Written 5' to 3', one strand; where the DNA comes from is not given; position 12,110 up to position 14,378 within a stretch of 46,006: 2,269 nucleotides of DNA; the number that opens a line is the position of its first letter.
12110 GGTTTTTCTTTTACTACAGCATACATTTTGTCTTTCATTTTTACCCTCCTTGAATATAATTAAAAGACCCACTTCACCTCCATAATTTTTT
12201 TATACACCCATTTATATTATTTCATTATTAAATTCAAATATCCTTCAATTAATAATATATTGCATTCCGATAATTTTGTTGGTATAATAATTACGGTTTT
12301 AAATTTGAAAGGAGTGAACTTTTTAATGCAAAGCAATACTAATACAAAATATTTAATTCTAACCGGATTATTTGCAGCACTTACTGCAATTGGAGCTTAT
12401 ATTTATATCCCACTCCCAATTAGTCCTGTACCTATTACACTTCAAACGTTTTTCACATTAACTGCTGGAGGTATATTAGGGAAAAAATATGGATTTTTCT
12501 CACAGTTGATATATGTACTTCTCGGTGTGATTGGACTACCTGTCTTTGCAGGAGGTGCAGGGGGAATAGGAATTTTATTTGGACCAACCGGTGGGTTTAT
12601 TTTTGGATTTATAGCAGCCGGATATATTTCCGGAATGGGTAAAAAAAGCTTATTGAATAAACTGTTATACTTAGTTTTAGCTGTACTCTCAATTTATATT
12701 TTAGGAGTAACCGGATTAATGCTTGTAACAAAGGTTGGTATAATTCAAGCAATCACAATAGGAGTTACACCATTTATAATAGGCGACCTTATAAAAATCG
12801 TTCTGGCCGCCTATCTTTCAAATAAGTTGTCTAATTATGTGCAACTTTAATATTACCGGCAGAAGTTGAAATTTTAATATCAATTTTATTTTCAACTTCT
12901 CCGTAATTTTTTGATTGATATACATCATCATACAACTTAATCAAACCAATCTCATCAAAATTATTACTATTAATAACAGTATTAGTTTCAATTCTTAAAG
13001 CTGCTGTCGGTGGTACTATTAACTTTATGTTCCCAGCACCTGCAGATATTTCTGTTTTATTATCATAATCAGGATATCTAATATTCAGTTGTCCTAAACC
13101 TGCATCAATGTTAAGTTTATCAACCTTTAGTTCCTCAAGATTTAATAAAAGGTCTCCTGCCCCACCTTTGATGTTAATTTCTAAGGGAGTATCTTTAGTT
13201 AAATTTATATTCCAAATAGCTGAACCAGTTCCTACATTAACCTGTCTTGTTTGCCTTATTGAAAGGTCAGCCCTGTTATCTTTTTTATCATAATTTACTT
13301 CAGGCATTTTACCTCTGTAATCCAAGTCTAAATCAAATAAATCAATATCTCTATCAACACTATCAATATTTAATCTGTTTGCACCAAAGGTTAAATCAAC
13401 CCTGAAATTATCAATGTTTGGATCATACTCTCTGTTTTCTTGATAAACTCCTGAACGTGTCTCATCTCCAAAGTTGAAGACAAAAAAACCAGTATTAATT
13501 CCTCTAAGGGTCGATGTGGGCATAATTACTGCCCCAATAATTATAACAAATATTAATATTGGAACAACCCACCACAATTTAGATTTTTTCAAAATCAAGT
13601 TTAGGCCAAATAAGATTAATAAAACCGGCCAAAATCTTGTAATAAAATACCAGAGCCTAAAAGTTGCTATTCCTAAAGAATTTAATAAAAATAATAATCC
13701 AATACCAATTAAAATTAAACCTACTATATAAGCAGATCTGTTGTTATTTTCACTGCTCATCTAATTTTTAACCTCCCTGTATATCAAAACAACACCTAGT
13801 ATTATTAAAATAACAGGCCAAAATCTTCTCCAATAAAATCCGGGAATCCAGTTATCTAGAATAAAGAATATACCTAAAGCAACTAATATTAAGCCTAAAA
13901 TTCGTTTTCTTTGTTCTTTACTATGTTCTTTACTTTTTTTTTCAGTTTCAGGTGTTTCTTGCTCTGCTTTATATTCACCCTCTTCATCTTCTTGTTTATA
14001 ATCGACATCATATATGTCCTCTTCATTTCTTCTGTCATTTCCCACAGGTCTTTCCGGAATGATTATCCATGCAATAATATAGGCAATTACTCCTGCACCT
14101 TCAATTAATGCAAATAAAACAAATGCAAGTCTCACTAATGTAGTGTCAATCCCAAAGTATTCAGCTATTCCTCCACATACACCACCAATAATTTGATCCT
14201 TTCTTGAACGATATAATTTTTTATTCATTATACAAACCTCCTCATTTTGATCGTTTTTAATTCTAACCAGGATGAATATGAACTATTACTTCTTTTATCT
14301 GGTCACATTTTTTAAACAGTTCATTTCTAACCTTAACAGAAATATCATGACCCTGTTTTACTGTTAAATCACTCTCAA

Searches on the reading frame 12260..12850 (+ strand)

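Call 62: search_protein_families(library=pfam, proteins=[window:12260-12850:+], max_evalue=0.00001)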
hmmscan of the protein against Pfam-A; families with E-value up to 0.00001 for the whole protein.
window:12260-12850:+ (196 aa): 2 families
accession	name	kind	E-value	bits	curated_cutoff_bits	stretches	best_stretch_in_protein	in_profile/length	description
PF02632.19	BioY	-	8.2e-42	142.9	25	1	54-191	1-139/140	BioY family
PF12822.12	ECF_trnsprt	-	1.4e-06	28.9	30.7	1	30-186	1-164/169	ECF transporter, substrate-specific component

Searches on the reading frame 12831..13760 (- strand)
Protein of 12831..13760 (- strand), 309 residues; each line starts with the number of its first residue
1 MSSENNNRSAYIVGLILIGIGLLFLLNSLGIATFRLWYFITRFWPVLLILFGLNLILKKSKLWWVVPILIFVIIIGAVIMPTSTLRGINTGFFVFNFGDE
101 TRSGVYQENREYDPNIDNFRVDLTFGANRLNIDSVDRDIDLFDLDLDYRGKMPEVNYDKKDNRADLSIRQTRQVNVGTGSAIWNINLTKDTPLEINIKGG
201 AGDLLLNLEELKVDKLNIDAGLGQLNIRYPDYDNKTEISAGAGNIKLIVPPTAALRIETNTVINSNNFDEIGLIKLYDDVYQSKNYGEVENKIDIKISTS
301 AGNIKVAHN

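Call 62: search_protein_families(library=pfam, proteins=[window:12831-13760:-], max_evalue=0.00001)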
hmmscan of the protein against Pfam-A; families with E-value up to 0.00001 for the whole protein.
window:12831-13760:- (309 aa): 3 families
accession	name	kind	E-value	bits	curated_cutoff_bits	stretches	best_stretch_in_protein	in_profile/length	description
PF18917.5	LiaI-LiaF-like_TM1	-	1.3e-09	38.4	27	1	12-56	2-42/42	LiaI-LiaF-like transmembrane region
PF22570.1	LiaF-TM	-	7.2e-09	36.8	27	1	12-77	1-65/98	LiaF transmembrane domain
PF09922.15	LiaF-like_C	-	8.4e-07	29.3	29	1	209-306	10-114/114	Cell wall-active antibiotics response LiaF, C-terminal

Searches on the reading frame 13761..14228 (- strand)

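Call 62: search_protein_families(library=pfam, proteins=[window:13761-14228:-], max_evalue=0.00001)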
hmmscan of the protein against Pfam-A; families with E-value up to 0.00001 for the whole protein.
window:13761-14228:- (155 aa): 2 families
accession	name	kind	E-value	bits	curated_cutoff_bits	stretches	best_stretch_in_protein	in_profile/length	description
PF04024.17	PspC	-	5e-28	97.1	25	1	3-59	1-57/58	PspC domain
PF18917.5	LiaI-LiaF-like_TM1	-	6.6e-09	36.2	27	1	110-149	2-42/42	LiaI-LiaF-like transmembrane region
